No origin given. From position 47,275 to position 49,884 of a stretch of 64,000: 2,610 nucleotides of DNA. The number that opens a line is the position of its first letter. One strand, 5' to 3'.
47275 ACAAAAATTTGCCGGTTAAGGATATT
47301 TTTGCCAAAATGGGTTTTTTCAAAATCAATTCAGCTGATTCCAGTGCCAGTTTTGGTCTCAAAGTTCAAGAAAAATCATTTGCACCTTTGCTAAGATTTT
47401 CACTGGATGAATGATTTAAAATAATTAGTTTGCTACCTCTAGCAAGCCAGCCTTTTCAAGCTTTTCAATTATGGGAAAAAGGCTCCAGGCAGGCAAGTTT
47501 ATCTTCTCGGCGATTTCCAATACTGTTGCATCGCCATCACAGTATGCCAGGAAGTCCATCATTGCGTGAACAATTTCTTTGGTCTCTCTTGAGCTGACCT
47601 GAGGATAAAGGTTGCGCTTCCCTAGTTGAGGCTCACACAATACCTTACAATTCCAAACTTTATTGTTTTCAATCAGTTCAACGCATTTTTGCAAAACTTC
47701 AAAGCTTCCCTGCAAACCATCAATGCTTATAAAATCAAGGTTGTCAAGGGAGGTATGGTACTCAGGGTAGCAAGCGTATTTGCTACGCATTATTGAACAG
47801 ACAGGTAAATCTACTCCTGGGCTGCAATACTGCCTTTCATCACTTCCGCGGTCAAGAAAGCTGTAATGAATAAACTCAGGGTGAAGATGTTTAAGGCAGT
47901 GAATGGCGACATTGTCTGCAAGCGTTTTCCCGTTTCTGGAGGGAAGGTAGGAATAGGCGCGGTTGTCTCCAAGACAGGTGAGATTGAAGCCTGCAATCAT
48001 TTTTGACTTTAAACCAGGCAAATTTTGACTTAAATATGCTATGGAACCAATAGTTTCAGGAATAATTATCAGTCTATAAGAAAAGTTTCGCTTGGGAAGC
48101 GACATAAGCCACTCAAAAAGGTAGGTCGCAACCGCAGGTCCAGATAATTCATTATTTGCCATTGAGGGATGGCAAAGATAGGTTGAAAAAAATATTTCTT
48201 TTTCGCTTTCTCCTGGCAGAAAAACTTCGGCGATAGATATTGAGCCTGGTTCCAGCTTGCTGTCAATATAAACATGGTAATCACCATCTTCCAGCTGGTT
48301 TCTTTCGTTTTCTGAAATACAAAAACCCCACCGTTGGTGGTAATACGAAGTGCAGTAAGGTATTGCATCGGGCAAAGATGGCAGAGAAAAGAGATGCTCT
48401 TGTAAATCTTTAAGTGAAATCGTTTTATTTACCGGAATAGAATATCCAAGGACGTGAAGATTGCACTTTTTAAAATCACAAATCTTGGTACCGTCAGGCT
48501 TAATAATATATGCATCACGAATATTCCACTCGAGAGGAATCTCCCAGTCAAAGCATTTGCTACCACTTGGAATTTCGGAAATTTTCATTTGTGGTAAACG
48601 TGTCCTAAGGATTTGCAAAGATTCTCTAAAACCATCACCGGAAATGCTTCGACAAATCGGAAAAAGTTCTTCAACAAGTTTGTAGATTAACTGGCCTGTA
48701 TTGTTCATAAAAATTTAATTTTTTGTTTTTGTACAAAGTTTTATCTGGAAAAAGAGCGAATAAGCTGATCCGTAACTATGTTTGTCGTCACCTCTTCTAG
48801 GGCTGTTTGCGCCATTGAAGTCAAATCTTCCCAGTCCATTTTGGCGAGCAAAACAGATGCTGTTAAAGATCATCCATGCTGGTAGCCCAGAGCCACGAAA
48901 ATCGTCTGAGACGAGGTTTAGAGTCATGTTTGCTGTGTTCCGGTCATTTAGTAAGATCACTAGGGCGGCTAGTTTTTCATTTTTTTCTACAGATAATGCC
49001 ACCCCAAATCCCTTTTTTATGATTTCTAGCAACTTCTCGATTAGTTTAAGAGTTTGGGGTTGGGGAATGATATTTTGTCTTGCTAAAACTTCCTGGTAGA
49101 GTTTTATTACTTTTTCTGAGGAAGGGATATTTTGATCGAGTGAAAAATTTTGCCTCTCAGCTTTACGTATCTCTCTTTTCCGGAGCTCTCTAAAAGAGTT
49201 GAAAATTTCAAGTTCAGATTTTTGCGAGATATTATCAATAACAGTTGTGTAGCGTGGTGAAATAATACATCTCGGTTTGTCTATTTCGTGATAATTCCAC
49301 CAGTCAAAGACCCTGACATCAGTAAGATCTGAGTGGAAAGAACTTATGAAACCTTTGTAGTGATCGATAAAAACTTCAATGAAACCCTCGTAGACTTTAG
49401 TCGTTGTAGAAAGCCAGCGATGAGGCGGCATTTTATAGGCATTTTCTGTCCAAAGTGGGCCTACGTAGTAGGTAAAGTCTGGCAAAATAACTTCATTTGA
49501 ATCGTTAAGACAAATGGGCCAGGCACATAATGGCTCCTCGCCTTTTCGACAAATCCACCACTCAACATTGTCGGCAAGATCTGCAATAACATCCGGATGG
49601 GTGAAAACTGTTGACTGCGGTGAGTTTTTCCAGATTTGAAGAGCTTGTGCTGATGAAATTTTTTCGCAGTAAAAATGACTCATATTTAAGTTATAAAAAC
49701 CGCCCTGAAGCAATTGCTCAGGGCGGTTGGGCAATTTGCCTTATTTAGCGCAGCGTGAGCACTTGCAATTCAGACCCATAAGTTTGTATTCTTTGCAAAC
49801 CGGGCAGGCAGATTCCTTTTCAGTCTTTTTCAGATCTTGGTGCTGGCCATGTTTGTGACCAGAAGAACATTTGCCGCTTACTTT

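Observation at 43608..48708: ACP, FkbH-like loader, methyltransferase, AAC(3)-like acyltransferase and Cj1295-like protein: predicted (O-methyl)glyceroyl decoration of pseudaminic acid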

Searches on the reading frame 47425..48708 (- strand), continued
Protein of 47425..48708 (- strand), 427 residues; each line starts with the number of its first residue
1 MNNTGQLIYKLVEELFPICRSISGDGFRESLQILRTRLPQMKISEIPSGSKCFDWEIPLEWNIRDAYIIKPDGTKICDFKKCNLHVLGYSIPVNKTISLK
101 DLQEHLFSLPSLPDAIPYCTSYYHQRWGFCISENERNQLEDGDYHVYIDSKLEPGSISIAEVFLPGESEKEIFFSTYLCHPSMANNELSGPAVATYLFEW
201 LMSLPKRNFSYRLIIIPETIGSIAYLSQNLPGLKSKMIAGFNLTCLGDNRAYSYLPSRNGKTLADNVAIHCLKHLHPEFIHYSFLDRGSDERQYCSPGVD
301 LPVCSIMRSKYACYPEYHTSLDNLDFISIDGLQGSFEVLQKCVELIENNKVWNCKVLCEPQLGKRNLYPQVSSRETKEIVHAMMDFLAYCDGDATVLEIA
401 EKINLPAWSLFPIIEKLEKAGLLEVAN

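Call 32: find_encoding_contigs(protein=P0229, flank=10000, max_places=3)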
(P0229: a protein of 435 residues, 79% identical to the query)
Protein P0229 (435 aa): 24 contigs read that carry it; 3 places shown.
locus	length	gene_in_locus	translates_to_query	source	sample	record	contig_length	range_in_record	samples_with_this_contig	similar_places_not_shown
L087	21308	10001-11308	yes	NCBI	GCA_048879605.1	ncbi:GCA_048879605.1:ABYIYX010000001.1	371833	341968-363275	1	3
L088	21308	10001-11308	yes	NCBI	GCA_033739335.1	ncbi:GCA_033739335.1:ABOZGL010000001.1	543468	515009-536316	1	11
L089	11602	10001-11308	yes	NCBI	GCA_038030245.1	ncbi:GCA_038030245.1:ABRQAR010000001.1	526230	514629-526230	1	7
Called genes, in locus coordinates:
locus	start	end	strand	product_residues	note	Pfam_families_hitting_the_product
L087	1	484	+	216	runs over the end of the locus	PF02254:TrkA_N, PF03807:F420_oxidored (weak), PF02080:TrkA_C (weak)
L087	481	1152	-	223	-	PF02621:VitK2_biosynth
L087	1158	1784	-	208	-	PF14681:UPRTase, PF00156:Pribosyltran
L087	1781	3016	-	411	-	PF00390:malic, PF00208:ELFV_dehydrog (faint), PF01262:AlaDh_PNT_C, PF03949:Malic_M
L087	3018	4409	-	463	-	PF00749:tRNA-synt_1c, PF19269:Anticodon_2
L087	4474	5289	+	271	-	PF13624:SurA_N_3 (faint), PF09312:SurA_N, PF22506:Cj1289-like_C, PF13145:Rotamase_2 (weak)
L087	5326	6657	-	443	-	PF00289:Biotin_carb_N, PF02222:ATP-grasp, PF02786:CPSase_L_D2, PF07478:Dala_Dala_lig_C, PF08443:RimK, PF02785:Biotin_carb_C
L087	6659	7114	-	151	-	PF25984:BSH_YknX (faint), PF00364:Biotin_lipoyl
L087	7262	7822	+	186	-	PF22769:DCD, PF00692:dUTPase (faint)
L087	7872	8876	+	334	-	PF01073:3Beta_HSD, PF01370:Epimerase, PF02719:Polysacc_synt_2, PF04321:RmlD_sub_bind, PF05368:NmrA, PF07993:NAD_binding_4 (faint), PF13460:NAD_binding_10, PF16363:GDP_Man_Dehyd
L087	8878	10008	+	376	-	PF00155:Aminotran_1_2 (weak), PF01041:DegT_DnrJ_EryC1, PF00266:Aminotran_5 (weak), PF01212:Beta_elim_lyase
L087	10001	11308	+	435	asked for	PF16254:DUF4910, PF09940:DUF2172, PF16221:HTH_47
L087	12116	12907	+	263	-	PF02522:Antibiotic_NAT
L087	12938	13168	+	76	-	-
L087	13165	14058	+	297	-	PF13489:Methyltransf_23, PF13847:Methyltransf_31 (weak), PF08241:Methyltransf_11, PF08242:Methyltransf_12, PF13649:Methyltransf_25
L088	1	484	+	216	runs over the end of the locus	PF02254:TrkA_N, PF03807:F420_oxidored (weak), PF02080:TrkA_C (weak)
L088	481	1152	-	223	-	PF02621:VitK2_biosynth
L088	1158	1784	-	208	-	PF14681:UPRTase, PF00156:Pribosyltran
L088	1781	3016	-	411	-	PF00390:malic, PF00208:ELFV_dehydrog (faint), PF01262:AlaDh_PNT_C, PF03949:Malic_M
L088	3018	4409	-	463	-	PF00749:tRNA-synt_1c, PF19269:Anticodon_2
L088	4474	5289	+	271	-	PF13624:SurA_N_3 (faint), PF09312:SurA_N, PF22506:Cj1289-like_C, PF13145:Rotamase_2 (weak)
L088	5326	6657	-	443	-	PF00289:Biotin_carb_N, PF02222:ATP-grasp, PF02786:CPSase_L_D2, PF07478:Dala_Dala_lig_C, PF08443:RimK, PF02785:Biotin_carb_C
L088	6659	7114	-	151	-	PF25984:BSH_YknX (faint), PF00364:Biotin_lipoyl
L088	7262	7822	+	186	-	PF22769:DCD, PF00692:dUTPase (faint)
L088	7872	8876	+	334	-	PF01073:3Beta_HSD, PF01370:Epimerase, PF02719:Polysacc_synt_2, PF04321:RmlD_sub_bind, PF05368:NmrA, PF07993:NAD_binding_4 (faint), PF13460:NAD_binding_10, PF16363:GDP_Man_Dehyd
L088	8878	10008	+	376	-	PF00155:Aminotran_1_2 (weak), PF01041:DegT_DnrJ_EryC1, PF00266:Aminotran_5 (weak), PF01212:Beta_elim_lyase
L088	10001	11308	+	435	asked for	PF16254:DUF4910, PF09940:DUF2172, PF16221:HTH_47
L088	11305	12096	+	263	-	PF02522:Antibiotic_NAT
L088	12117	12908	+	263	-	PF02522:Antibiotic_NAT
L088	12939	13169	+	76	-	-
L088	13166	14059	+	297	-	PF13489:Methyltransf_23, PF13847:Methyltransf_31 (weak), PF08241:Methyltransf_11, PF08242:Methyltransf_12, PF13649:Methyltransf_25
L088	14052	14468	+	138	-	PF13669:Glyoxalase_4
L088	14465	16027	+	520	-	PF00702:Hydrolase (faint)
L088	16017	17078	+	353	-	PF08545:ACP_syn_III, PF08541:ACP_syn_III_C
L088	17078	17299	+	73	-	-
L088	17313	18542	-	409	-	PF11144:DUF2920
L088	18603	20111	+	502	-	PF00501:AMP-binding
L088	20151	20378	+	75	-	-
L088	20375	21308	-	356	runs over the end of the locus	-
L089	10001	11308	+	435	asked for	PF16254:DUF4910, PF09940:DUF2172, PF16221:HTH_47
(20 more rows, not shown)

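Call 61: search_solved_structures(query=window:47425-48708:-, max_evalue=1e-20, show_alignments=1)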
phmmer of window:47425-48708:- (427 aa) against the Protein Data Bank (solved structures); distinct sequences matched with E-value up to 1e-20: 1.
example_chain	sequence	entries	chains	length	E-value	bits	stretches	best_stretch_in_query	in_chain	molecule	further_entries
3k9t_A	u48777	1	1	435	3.7e-108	365.1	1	3-405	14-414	putative peptidase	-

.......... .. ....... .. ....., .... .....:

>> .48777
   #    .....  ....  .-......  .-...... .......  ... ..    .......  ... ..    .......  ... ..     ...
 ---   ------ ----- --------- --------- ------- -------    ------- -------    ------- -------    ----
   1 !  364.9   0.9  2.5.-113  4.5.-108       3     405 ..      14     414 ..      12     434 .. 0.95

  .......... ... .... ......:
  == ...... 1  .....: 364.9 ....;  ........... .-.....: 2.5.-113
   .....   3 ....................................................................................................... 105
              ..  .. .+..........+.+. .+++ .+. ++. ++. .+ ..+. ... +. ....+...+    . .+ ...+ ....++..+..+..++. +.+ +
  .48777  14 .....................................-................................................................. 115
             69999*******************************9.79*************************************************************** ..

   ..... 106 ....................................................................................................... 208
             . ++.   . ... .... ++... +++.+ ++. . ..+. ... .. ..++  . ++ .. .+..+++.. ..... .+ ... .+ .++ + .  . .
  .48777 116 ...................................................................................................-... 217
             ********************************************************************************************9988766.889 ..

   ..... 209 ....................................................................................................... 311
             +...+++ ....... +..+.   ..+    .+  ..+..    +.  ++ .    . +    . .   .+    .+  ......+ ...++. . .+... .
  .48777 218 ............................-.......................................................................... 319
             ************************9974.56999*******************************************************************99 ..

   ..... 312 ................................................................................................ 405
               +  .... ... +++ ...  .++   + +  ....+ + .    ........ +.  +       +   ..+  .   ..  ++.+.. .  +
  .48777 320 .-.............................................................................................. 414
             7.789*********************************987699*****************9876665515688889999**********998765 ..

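Call 65: search_protein_families(library=ncbifam, proteins=[L007:5763-8453:+, L007:8437-9930:+, L088:14465-16027:+, L088:11305-12096:+, L088:12939-13169:+, L088:13166-14059:+, L088:14052-14468:+], max_evalue=0.001)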
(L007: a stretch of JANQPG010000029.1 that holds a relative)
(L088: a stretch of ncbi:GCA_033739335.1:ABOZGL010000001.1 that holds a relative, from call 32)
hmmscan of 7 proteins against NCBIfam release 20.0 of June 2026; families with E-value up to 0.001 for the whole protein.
L007:5763-8453:+ (897 aa): 7 families
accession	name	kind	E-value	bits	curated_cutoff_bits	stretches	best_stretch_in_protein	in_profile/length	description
TIGR01686.1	FkbH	subfamily_domain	5.1e-83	278.9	146.65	1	535-863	3-321/323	FkbH domain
TIGR01681.1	HAD-SF-IIIC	subfamily_domain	6.7e-19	69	35.75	1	537-659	2-131/132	HAD-IIIC family phosphatase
NF033082.0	AAC_3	equivalog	1.2e-10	41.1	270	1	141-233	92-185/262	aminoglycoside 3-N-acetyltransferase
NF033081.0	AAC_3_IV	equivalog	2.7e-09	36.8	420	1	110-314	41-238/252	AAC(3)-IV family aminoglycoside N-acetyltransferase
NF033080.0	AAC_3_II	subfamily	1.4e-07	31.3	480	1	145-228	97-181/268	AAC(3)-II family aminoglycoside N-acetyltransferase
NF033180.1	AAC_3_VIII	exception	1.4e-05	24.5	560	1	142-231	107-197/286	aminoglycoside N-acetyltransferase AAC(3)-VIII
NF033612.0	AAC_3_VIa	exception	6.7e-05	22.2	675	1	145-220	115-191/298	aminoglycoside N-acetyltransferase AAC(3)-VIa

L007:8437-9930:+ (498 aa): 177 families (the best 25 are shown)
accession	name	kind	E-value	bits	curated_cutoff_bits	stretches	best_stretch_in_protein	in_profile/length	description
NF005672.0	PRK07454.1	equivalog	8.4e-23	80.8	234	1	159-366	6-226/241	SDR family oxidoreductase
NF047420.2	EF_P_mod_YmfI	equivalog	7.7e-21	74.9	238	1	161-341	1-187/236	elongation factor P 5-aminopentanone reductase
NF006565.0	PRK09072.1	equivalog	1.1e-20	74.3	238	1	159-333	5-185/265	SDR family oxidoreductase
NF040690.1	mycolate_SDR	equivalog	2.1e-19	70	380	1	157-337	6-194/265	mycolate reductase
NF006073.0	PRK08219.1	equivalog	2.2e-18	66.8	218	1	159-361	3-209/227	SDR family oxidoreductase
NF005806.0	PRK07666.1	equivalog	1.4e-17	63.8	286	1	159-359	7-219/239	3-ketoacyl-ACP reductase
NF004200.0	PRK05653.1-5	equivalog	6.6e-17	61.9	273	1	160-336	3-190/242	3-oxoacyl-ACP reductase FabG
NF005469.0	PRK07063.1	equivalog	4.3e-16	59.2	306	1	159-338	7-197/260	SDR family oxidoreductase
NF009466.0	PRK12826.1-2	subfamily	5.1e-16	58.9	222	1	160-333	4-188/248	3-oxoacyl-ACP reductase FabG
NF005878.0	PRK07825.1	subfamily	7.2e-16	58.3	287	1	158-365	8-221/278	short chain dehydrogenase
NF004825.0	PRK06181.1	equivalog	8.4e-16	58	215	1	159-334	6-190/268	SDR family oxidoreductase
TIGR01830.1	3oxo_ACP_reduc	equivalog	8.7e-16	58.3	297.75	1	162-333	1-182/239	3-oxoacyl-[acyl-carrier-protein] reductase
NF005489.0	PRK07102.1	equivalog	1.4e-15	57.6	267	1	160-363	2-212/243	SDR family oxidoreductase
NF005559.1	PRK07231.1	subfamily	2.3e-15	56.8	215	1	159-336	4-190/249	glucose 1-dehydrogenase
NF009468.0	PRK12826.1-4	equivalog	6.9e-15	55.4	318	1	159-311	7-169/256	SDR family oxidoreductase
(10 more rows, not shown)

L088:14465-16027:+ (520 aa): 5 families
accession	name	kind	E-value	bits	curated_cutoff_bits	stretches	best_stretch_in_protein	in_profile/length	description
TIGR01686.1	FkbH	subfamily_domain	1.1e-140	468.3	146.65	1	181-500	1-323/323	FkbH domain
TIGR01681.1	HAD-SF-IIIC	subfamily_domain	4.3e-27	95.5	35.75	1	184-301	1-130/132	HAD-IIIC family phosphatase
NF050049.1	HBPPhtaseGmhB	domain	7.7e-05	22.6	250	1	266-313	100-147/171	D-glycero-alpha-D-manno-heptose-1,7-bisphosphate 7-phosphatase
TIGR01662.1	HAD-SF-IIIA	subfamily_domain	0.00015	21.9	44.6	1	184-310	1-139/141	HAD-IIIA family hydrolase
TIGR01993.1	Pyr-5-nucltdase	equivalog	0.00034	20.5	142.9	0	212-308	85-182/183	pyrimidine 5'-nucleotidase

L088:11305-12096:+ (263 aa): 5 families
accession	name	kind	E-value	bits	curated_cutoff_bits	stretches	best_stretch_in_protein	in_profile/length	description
NF033082.0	AAC_3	equivalog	6.6e-16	58.4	270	2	84-169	85-174/262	aminoglycoside 3-N-acetyltransferase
NF033081.0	AAC_3_IV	equivalog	6e-09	35.6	420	1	16-158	3-141/252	AAC(3)-IV family aminoglycoside N-acetyltransferase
NF033080.0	AAC_3_II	subfamily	2e-07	30.7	480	0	93-167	97-173/268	AAC(3)-II family aminoglycoside N-acetyltransferase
NF033180.1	AAC_3_VIII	exception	6.8e-07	28.8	560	0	88-185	103-204/286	aminoglycoside N-acetyltransferase AAC(3)-VIII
NF033612.0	AAC_3_VIa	exception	0.00074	18.8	675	0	89-167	111-191/298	aminoglycoside N-acetyltransferase AAC(3)-VIa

L088:12939-13169:+ (76 aa): 3 families
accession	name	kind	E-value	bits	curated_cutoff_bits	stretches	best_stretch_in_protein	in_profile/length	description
NF006031.0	PRK08172.1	equivalog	7.2e-05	23.4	76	1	32-60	37-65/82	acyl carrier protein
NF002148.0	PRK00982.1-2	subfamily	0.00014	21.7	71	1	30-70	35-75/79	acyl carrier protein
NF040636.1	AcpM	exception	0.00089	19.2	146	1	30-76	36-82/93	meromycolate extension acyl carrier protein AcpM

L088:13166-14059:+ (297 aa): 2 families
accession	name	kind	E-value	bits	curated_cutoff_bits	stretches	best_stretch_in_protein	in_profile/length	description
TIGR02072.1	BioC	equivalog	3.8e-08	33.4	184.95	1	117-236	20-134/244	malonyl-ACP O-methyltransferase BioC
TIGR01983.1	UbiG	equivalog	5.7e-07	29.1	102.95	1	130-236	50-154/228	bifunctional 2-polyprenyl-6-hydroxyphenol methylase/3-demethylubiquinol 3-O-methyltransferase UbiG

L088:14052-14468:+ (138 aa): 2 families
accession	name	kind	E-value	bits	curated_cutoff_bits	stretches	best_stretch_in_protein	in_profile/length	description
TIGR03081.1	metmalonyl_epim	equivalog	1.3e-09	38.7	114.95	1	10-110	2-100/129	methylmalonyl-CoA epimerase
NF050075.1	SMU1112c_YaeR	equivalog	0.00044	20.5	140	1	10-136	4-125/125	SMU1112c/YaeR family gloxylase I-like metalloprotein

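Call 69: search_protein_families(library=pfam, proteins=[L058:11244-12650:+, L058:5918-7234:+, L030:14049-14777:+, L065:11264-12274:+, L065:12217-12987:+, L067:8443-9912:+, L067:12804-14639:+, L072:1-894:+], max_evalue=0.001)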
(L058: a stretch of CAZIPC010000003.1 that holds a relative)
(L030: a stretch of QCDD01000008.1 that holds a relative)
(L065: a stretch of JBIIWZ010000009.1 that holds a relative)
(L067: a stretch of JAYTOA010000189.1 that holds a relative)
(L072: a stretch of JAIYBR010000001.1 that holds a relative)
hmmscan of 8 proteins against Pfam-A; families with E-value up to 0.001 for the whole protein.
L058:11244-12650:+ (469 aa): 1 family
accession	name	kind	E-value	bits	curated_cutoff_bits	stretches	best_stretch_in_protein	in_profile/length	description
PF04464.20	Glyphos_transf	-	1.2e-05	24.9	22.1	1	215-406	80-281/367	CDP-Glycerol:Poly(glycerophosphate) glycerophosphotransferase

L058:5918-7234:+ (439 aa): 1 family
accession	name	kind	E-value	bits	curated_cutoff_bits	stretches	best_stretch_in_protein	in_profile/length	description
PF00202.27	Aminotran_3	-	1.9e-35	122.8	30.5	1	39-340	11-333/403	Aminotransferase class-III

L030:14049-14777:+ (243 aa): 2 families
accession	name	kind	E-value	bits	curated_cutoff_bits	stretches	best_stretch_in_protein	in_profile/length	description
PF13302.13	Acetyltransf_3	-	2.7e-07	31.8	25.4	1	30-141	14-118/138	Acetyltransferase (GNAT) domain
PF13420.13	Acetyltransf_4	-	0.00086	19.8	24.3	0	51-178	27-152/155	Acetyltransferase (GNAT) domain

L065:11264-12274:+ (337 aa): 2 families
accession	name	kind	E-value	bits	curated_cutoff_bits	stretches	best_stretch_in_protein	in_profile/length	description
PF10432.14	bact-PGI_C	-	5.1e-49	166.5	24.5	1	189-334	3-151/151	Bacterial phospho-glucose isomerase C-terminal SIS domain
PF01380.27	SIS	-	7.4e-07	29.5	25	1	83-131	51-99/131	SIS domain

L065:12217-12987:+ (257 aa): 1 family
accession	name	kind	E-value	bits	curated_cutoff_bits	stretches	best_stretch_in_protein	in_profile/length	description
PF21948.1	LplA-B_cat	-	3e-49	168.1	27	1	35-245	2-199/200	Lipoyl protein ligase A/B catalytic domain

L067:8443-9912:+ (490 aa): 4 families
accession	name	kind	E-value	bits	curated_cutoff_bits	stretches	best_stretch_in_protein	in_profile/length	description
PF02518.31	HATPase_c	-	6.8e-21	75.2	26.4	1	383-489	2-110/111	Histidine kinase-, DNA gyrase B-, and HSP90-like ATPase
PF00512.31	HisKA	-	6.6e-07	29.7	26.9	1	272-339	2-63/66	His Kinase A (phospho-acceptor) domain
PF14501.12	HATPase_c_5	-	1.6e-06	28.4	22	1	388-471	7-87/102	GHKL domain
PF00672.30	HAMP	-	1.4e-05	25.8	25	1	206-257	1-52/53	HAMP domain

L067:12804-14639:+ (612 aa): 1 family
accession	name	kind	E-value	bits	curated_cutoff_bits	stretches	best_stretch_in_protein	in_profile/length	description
PF18962.6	Por_Secre_tail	-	2.2e-05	25.1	27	1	554-609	23-75/75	Secretion system C-terminal sorting domain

L072:1-894:+ (298 aa): 2 families
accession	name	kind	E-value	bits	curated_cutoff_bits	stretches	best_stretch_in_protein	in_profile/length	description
PF08264.19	Anticodon_1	-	2.7e-19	70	25.1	1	149-250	5-133/148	Anticodon-binding domain of tRNA ligase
PF00133.28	tRNA-synt_1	-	0.0006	19.1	22.7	0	72-99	375-402/414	tRNA synthetases class I (I, L, M and V)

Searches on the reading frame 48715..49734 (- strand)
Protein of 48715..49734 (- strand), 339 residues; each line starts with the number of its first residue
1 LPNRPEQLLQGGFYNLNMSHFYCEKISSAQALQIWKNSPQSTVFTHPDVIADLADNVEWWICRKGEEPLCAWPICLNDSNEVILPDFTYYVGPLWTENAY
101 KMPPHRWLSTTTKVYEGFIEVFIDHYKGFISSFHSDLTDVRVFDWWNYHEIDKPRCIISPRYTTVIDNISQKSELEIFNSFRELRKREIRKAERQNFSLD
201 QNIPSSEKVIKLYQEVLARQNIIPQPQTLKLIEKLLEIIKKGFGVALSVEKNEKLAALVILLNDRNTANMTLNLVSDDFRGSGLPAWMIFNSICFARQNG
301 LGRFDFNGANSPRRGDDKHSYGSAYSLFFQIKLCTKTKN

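Call 3: search_protein_families(library=pfam, proteins=[window:48715-49734:-], max_evalue=0.01)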
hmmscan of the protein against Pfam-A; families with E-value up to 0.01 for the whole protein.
window:48715-49734:- (339 aa): 1 family
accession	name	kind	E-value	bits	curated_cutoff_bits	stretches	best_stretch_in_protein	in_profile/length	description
PF13480.13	Acetyltransf_6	-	3.3e-08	34.2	22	1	181-311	3-139/143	Acetyltransferase (GNAT) domain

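Call 5: search_protein_families(library=ncbifam, proteins=[window:48715-49734:-], max_evalue=0.1)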
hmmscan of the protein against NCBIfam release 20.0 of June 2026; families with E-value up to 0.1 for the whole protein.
window:48715-49734:- (339 aa): 0 families
